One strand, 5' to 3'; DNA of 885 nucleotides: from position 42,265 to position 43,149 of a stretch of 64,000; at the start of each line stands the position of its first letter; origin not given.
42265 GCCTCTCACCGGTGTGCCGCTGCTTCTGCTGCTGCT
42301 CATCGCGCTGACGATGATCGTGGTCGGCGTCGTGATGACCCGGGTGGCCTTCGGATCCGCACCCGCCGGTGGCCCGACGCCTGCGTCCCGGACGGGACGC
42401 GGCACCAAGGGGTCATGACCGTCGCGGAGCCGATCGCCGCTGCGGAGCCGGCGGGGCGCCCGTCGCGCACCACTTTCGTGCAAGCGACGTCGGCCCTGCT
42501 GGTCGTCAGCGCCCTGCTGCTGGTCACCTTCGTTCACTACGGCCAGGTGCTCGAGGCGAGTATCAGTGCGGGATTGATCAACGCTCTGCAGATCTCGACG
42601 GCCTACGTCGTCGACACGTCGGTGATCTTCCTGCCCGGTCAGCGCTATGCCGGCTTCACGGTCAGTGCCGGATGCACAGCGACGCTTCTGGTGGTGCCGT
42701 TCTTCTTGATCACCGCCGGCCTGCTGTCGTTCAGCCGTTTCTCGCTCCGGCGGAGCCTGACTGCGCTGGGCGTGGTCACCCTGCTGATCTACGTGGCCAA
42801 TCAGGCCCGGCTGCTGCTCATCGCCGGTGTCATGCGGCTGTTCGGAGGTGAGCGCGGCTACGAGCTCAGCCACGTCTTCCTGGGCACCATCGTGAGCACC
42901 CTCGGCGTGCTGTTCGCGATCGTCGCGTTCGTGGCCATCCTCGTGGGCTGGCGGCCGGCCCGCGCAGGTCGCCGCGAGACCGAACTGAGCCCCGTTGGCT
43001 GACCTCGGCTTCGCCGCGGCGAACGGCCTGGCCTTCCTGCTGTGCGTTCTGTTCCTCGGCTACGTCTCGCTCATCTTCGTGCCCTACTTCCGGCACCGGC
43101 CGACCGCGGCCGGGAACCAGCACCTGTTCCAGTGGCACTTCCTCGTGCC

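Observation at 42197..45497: Exosortase-like membrane protein coupled to a 73-aa LPLTG mini-protein, a processive GT2 synthase and an anchored secreted protein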

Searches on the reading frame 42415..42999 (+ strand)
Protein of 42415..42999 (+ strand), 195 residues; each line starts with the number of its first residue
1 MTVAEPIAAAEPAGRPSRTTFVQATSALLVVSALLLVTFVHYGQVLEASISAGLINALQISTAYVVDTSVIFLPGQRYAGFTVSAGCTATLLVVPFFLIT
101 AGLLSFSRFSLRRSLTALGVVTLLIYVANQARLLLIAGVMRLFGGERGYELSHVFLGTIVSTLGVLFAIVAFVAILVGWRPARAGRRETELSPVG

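Call 3: search_protein_families(library=ncbifam, proteins=[window:42415-42999:+], max_evalue=1)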
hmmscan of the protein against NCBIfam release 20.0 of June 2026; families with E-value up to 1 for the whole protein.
window:42415-42999:+ (195 aa): 5 families
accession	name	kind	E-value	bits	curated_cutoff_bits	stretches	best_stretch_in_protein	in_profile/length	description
NF012139.0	exosort_XrtP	exception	1.4e-18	67.3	200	1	28-174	5-154/159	exosortase P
NF033767.0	exosort_XrtS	exception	8.7e-16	58.2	145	1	24-175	3-154/155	exosortase S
NF012138.0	exosort_XrtR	exception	2.6e-11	43.9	150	1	26-177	3-157/160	exosortase R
TIGR04178.1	exo_archaeo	signature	1e-07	32.1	23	1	81-172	1-91/97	exosortase/archaeosortase family protein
TIGR03762.1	archaeo_artC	exception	0.08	12.8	100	1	35-170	139-268/274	archaeosortase C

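Call 4: search_protein_families(library=pfam, proteins=[window:42415-42999:+], max_evalue=1)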
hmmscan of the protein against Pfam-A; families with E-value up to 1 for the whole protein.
window:42415-42999:+ (195 aa): 3 families
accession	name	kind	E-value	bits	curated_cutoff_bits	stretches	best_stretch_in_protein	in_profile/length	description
PF09721.15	Exosortase_EpsH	-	0.018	14.9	25.7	1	43-170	127-249/254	Transmembrane exosortase (Exosortase_EpsH)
PF09843.14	DUF2070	-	0.42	9.3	30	1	29-176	48-175/561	Predicted membrane protein (DUF2070)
PF19659.4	DUF6162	-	0.46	11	27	0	11-57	5-50/124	Family of unknown function (DUF6162)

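Call 7: find_homologous_proteins(query=window:42415-42999:+, max_evalue=0.001)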
Query window:42415-42999:+ (195 aa): 11 proteins with E <= 0.001 among 8000 candidates.
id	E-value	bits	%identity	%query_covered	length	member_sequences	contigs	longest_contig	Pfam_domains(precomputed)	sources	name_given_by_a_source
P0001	2.7e-105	368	94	100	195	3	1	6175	-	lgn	-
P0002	1.2e-98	346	89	100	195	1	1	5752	-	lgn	-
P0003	1.8e-94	333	86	100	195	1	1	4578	-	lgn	-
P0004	9.3e-92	324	86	100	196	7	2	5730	-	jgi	jgi:exosortase/archaeosortase family protein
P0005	1.9e-73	264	72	96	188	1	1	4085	PF09721.16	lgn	-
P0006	3.6e-71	257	66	99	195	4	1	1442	PF09721.16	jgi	-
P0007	4.9e-70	253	66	100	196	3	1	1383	PF09721.16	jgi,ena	-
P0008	2.6e-64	234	65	91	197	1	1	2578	PF09721.16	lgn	-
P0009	2.4e-53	199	60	90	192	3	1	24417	-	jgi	jgi:exosortase/archaeosortase family protein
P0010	1.9e-29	121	46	74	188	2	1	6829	-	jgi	jgi:exosortase/archaeosortase family protein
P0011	8.0e-26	109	45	70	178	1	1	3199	-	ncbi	-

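Call 10: find_related_loci(query=A1, collection=genome_contigs, flank=6000)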
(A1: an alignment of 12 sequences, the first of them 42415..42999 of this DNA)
Query A1 (195 aa) in genome_contigs; peptide patterns used: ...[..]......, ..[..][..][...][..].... (x = any residue, [..] = any of these).
184 stretches matched a pattern; 6 encode a relative of the query (tblastn E <= 1e-3); 6 distinct loci.
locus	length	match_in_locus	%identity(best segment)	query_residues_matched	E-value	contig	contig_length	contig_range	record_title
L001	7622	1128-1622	44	16-180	3e-36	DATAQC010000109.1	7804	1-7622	MAG TPA_asm: Acidimicrobiales bacterium isolate SMAG_U5457 k141_1996749, whole genome shotgun sequence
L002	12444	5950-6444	43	16-180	6e-35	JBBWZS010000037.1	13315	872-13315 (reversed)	MAG: Acidimicrobiaceae bacterium isolate Holy_71 scaffold_2483761, whole genome shotgun sequence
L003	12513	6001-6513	38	1-162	2e-33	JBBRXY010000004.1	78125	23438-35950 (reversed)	MAG: Acidimicrobiales bacterium isolate La5_maxbin2.246 La5_maxbin2.246_K_3048029_L_78125_cov_19.3493, whole genome shot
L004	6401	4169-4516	46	47-162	3e-30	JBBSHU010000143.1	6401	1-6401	MAG: Acidimicrobiales bacterium isolate LS3_sbin.15 LS3_sbin.15_K_643187_L_6401_cov_49.0083, whole genome shotgun sequen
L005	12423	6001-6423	43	44-184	3e-29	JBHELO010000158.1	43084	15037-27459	MAG: Acidimicrobiales bacterium isolate S2_bin.17.orig S2_k141_3372120, whole genome shotgun sequence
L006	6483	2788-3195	45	46-180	1e-27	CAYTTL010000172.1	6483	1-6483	MAG TPA_asm: uncultured Acidimicrobiales bacterium isolate binchicken_co174_52 genome assembly, contig: NODE_1822_length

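Call 13: search_protein_representatives(protein=window:42415-42999:+)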
Query: 195 residues. Proteins with E-value up to 0.001 (for the whole library): 342; up to 1e-10: 79; up to 1e-30: 2. The best 150 are listed.
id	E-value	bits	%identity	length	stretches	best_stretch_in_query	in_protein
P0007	1.5e-70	253.0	67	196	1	1-195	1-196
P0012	8.0e-33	130.2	48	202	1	12-181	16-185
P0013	1.3e-27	113.3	42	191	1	12-187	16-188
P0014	2.6e-27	112.2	39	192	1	18-183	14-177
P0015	3.8e-27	111.7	42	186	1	21-178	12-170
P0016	2.4e-26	109.1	38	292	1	17-182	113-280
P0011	2.5e-26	109.0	42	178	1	18-180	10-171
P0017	2.9e-26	108.8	39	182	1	14-186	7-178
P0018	5.7e-26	107.9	42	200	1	25-182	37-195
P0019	3.4e-25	105.3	39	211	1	5-182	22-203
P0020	8.3e-25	104.1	38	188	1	9-185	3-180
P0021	1.2e-24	103.5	41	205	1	12-174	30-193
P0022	4.7e-24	101.6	42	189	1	23-187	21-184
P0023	1.6e-23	99.9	40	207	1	26-185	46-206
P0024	2.8e-23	99.1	42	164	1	45-187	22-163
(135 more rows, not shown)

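Call 16: search_protein_families(library=ncbifam, alignment_id=A2, max_evalue=0.00001)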
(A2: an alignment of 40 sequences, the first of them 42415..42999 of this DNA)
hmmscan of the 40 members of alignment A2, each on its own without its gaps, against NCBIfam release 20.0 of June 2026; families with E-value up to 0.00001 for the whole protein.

A. member 1, window:42415-42999:+ (195 aa): 4 families
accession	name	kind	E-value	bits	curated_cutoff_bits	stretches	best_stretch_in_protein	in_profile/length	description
NF012139.0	exosort_XrtP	exception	1.4e-18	67.3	200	1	28-174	5-154/159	exosortase P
NF033767.0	exosort_XrtS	exception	8.7e-16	58.2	145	1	24-175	3-154/155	exosortase S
NF012138.0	exosort_XrtR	exception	2.6e-11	43.9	150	1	26-177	3-157/160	exosortase R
TIGR04178.1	exo_archaeo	signature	1e-07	32.1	23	1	81-172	1-91/97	exosortase/archaeosortase family protein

B. families by the number of members that match (of 40 scanned): 4 families
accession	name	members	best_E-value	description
NF012139.0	exosort_XrtP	40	2.5e-24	exosortase P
NF012138.0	exosort_XrtR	40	1e-23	exosortase R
NF033767.0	exosort_XrtS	40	2e-23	exosortase S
TIGR04178.1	exo_archaeo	28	9.6e-10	exosortase/archaeosortase family protein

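Call 17: find_related_loci(query=A1, collection=metagenome_contigs, flank=5000)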
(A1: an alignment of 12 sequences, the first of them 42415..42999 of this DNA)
Query A1 (195 aa) in metagenome_contigs; peptide patterns used: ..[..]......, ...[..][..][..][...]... (x = any residue, [..] = any of these).
86 stretches matched a pattern; 4 encode a relative of the query (tblastn E <= 1e-3); 4 distinct loci.
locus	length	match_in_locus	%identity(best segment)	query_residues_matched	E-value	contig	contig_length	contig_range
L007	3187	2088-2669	86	1-195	6e-96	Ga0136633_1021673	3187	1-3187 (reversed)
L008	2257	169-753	66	1-195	3e-73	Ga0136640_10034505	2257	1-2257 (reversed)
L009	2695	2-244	88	117-195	3e-38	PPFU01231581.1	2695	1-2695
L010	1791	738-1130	44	44-173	9e-29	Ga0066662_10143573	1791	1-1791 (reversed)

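Call 18: find_encoding_contigs(protein=P0009, flank=6000, max_places=3)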
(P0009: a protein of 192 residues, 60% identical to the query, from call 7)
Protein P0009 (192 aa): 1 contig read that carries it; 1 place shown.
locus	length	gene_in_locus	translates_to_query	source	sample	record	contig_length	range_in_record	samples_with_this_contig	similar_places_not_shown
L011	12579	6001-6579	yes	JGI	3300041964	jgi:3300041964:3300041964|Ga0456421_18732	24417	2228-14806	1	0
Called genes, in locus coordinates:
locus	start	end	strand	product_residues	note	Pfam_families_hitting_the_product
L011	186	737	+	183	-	PF19279:YegS_C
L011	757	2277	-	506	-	PF01145:Band_7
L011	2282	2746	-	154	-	PF01957:NfeD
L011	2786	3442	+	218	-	PF02390:Methyltransf_4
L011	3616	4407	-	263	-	-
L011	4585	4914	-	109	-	-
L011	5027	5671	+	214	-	PF02350:Epimerase_2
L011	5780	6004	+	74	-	-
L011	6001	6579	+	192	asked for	-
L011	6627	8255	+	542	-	PF00535:Glycos_transf_2, PF13641:Glyco_tranf_2_3, PF13632:Glyco_trans_2_3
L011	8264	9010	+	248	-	-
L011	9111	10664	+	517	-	-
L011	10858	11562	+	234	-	PF13845:Septum_form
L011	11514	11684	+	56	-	-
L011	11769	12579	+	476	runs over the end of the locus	PF27133:YfdI_N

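Call 19: find_encoding_contigs(protein=P0010, flank=6000, max_places=3)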
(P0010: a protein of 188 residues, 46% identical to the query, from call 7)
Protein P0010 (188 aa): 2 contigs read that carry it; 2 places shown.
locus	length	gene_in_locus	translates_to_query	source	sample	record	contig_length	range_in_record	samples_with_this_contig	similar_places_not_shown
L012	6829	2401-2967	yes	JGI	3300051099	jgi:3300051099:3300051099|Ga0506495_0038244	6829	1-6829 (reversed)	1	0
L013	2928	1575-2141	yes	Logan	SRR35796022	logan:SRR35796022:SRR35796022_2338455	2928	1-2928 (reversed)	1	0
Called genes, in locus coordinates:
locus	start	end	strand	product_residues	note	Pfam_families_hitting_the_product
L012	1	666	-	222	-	?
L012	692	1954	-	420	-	PF13205:Big_5 (faint), PF17964:Big_10, PF03734:YkuD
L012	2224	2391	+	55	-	-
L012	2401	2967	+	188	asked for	-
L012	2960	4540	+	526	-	PF13641:Glyco_tranf_2_3, PF00535:Glycos_transf_2, PF13632:Glyco_trans_2_3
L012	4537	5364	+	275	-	-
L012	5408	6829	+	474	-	?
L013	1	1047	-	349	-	?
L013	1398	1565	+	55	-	-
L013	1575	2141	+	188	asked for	-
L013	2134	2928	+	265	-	?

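Call 20: find_encoding_contigs(protein=P0001, flank=6000, max_places=3)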
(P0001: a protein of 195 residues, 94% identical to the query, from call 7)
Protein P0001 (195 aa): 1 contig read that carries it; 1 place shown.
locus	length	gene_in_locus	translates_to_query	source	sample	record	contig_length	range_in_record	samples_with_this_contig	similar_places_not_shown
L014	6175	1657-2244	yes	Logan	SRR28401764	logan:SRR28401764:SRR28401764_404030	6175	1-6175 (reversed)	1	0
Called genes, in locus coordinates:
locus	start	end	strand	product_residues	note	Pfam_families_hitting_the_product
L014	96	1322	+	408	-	PF02350:Epimerase_2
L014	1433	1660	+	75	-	-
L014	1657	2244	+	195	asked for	-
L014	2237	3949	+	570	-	PF00535:Glycos_transf_2, PF13641:Glyco_tranf_2_3, PF13632:Glyco_trans_2_3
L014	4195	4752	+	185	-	-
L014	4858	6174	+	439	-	?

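Call 21: find_encoding_contigs(protein=P0002, flank=6000, max_places=2)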
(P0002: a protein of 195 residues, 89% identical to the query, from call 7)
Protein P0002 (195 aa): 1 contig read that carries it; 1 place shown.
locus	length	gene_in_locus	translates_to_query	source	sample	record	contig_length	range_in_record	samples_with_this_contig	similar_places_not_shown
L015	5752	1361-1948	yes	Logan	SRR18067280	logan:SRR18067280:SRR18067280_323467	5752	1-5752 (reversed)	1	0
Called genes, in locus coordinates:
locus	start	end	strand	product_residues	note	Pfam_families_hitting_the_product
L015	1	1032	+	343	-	?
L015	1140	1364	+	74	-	-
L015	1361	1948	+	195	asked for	-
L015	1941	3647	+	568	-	PF00535:Glycos_transf_2, PF13641:Glyco_tranf_2_3, PF13632:Glyco_trans_2_3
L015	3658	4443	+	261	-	-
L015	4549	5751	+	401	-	?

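Call 22: find_encoding_contigs(protein=P0003, flank=6000, max_places=2)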
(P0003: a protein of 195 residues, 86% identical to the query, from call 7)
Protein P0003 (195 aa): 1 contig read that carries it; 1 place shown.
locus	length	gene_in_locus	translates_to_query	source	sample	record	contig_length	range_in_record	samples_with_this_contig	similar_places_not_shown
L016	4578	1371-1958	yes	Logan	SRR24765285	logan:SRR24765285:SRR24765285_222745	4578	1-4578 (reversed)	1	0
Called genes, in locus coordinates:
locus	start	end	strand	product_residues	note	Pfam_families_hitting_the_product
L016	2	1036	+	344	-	?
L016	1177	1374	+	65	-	-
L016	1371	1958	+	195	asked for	-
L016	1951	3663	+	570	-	PF00535:Glycos_transf_2, PF13641:Glyco_tranf_2_3, PF13632:Glyco_trans_2_3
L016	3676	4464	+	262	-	-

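Call 23: find_encoding_contigs(protein=P0004, flank=6000, max_places=2)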
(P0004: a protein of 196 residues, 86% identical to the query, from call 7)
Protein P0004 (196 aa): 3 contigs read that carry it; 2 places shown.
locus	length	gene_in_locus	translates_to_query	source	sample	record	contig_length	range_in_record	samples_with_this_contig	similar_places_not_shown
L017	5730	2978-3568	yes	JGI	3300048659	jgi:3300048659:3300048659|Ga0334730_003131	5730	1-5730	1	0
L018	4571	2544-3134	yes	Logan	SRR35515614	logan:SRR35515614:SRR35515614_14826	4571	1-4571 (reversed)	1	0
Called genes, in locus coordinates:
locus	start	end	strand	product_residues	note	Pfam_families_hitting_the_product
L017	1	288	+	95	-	?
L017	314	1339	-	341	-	PF01442:Apolipoprotein (weak)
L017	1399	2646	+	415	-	PF13579:Glyco_trans_4_4 (weak), PF02350:Epimerase_2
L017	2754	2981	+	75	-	-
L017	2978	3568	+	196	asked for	-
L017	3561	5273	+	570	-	PF00535:Glycos_transf_2, PF13641:Glyco_tranf_2_3, PF13632:Glyco_trans_2_3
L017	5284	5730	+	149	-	?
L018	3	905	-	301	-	?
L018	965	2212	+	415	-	PF13579:Glyco_trans_4_4 (weak), PF02350:Epimerase_2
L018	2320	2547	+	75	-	-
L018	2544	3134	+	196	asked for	-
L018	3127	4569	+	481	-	?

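Call 24: find_encoding_contigs(protein=P0005, flank=6000, max_places=2)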
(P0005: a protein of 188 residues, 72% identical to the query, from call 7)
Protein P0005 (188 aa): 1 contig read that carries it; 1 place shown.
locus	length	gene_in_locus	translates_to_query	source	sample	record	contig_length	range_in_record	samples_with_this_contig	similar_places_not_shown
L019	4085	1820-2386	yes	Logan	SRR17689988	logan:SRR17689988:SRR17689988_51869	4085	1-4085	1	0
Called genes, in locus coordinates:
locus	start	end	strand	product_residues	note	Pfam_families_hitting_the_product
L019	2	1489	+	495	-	?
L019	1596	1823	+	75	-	-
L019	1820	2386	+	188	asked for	PF09721:Exosortase_EpsH (weak)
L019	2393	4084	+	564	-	?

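Call 25: find_encoding_contigs(protein=P0008, flank=6000, max_places=2)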
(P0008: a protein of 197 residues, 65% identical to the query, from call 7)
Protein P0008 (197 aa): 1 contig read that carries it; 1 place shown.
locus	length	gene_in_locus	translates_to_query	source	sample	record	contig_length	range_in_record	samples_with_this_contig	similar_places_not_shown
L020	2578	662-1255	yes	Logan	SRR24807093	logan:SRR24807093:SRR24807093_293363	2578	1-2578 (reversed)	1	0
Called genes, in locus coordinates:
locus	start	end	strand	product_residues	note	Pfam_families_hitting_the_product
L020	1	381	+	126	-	?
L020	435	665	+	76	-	-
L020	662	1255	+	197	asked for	PF09721:Exosortase_EpsH (faint)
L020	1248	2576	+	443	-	?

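Call 26: find_encoding_contigs(protein=P0011, flank=6000, max_places=2)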
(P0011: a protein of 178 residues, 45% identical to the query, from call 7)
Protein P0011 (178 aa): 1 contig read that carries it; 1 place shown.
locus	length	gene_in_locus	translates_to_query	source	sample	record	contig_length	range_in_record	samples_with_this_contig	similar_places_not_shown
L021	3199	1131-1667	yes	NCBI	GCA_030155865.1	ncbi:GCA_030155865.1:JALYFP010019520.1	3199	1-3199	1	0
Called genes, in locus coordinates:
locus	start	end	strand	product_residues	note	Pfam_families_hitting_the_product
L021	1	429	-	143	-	?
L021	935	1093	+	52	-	-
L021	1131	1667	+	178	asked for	-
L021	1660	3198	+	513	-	?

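Call 38: list_cluster_members(proteins=[P0162, P0177, window:42415-42999:+, window:42995-44704:+, window:44727-45494:+])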
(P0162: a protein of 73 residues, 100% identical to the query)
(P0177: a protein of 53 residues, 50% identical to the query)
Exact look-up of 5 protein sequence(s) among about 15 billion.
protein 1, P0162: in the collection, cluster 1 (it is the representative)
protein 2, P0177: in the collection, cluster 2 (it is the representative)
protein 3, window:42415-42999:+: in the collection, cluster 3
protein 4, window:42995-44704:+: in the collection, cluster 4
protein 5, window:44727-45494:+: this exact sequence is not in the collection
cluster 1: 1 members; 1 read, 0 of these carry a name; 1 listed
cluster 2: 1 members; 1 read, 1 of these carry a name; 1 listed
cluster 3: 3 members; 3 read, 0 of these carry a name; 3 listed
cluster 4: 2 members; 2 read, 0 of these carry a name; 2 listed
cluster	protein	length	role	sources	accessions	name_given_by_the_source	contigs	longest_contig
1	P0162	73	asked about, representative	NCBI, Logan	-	-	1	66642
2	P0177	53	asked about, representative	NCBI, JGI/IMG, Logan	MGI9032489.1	MAG: hypothetical protein ACR2HY_02175 [Acidimicrobiales bacterium]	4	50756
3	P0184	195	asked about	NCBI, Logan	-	-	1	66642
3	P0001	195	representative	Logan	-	-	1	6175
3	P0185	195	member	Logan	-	-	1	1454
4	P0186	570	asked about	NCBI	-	-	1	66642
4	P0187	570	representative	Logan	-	-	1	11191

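Call 47: search_solved_structures(query=A2, max_evalue=1)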
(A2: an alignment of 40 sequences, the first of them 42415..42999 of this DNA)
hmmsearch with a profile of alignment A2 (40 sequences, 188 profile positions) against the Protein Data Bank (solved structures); distinct sequences matched with E-value up to 1: 1.
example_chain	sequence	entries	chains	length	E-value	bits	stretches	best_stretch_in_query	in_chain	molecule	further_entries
9lle_O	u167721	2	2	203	0.13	15.1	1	39-125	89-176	De novo designed GPCR exoframe modulator targeting TM1/2/4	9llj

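Call 50: search_protein_families(library=pfam, proteins=[L011:9111-10661:+, L001:3436-4836:+], max_evalue=0.01)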
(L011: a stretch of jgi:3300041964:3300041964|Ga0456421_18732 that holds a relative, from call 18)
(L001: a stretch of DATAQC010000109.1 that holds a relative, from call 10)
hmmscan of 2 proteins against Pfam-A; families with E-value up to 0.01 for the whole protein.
L011:9111-10661:+ (517 aa): 0 families

L001:3436-4836:+ (467 aa): 1 family
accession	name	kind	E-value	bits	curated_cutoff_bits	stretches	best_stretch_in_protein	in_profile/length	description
PF01757.29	Acyl_transf_3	-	1e-15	58.1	31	1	30-176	2-142/326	Acyltransferase domain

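Call 68: predict_structure(alignment_id=A1)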
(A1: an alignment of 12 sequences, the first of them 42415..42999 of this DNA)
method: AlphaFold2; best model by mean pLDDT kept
length: 195 residues; sequences in the alignment: 12
mean_pLDDT: 74.7   pTM: 0.63
mean pLDDT of the five models: 74.7, 71.2, 70.9, 68.5, 65.0
residues with pLDDT >= 90: 6; 70-90: 137; 50-70: 24; < 50: 28
segments of 3 or more residues with pLDDT < 50: 1-16, 184-192
pLDDT, mean of each block of 10 residues (from residue 1): 41 53 84 87 86 84 78 64 67 87 81 89 89 83 76 72 87 82 47 43
secondary structure, 60 per line:
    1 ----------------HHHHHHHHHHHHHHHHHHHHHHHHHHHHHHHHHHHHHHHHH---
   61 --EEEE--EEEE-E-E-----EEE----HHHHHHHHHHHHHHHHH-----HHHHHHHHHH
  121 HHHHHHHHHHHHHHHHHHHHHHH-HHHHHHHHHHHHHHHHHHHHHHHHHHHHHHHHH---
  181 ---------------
elements in order: H17-57 E63-66 E69-72 E82-84 H89-105 H111-143 H145-177
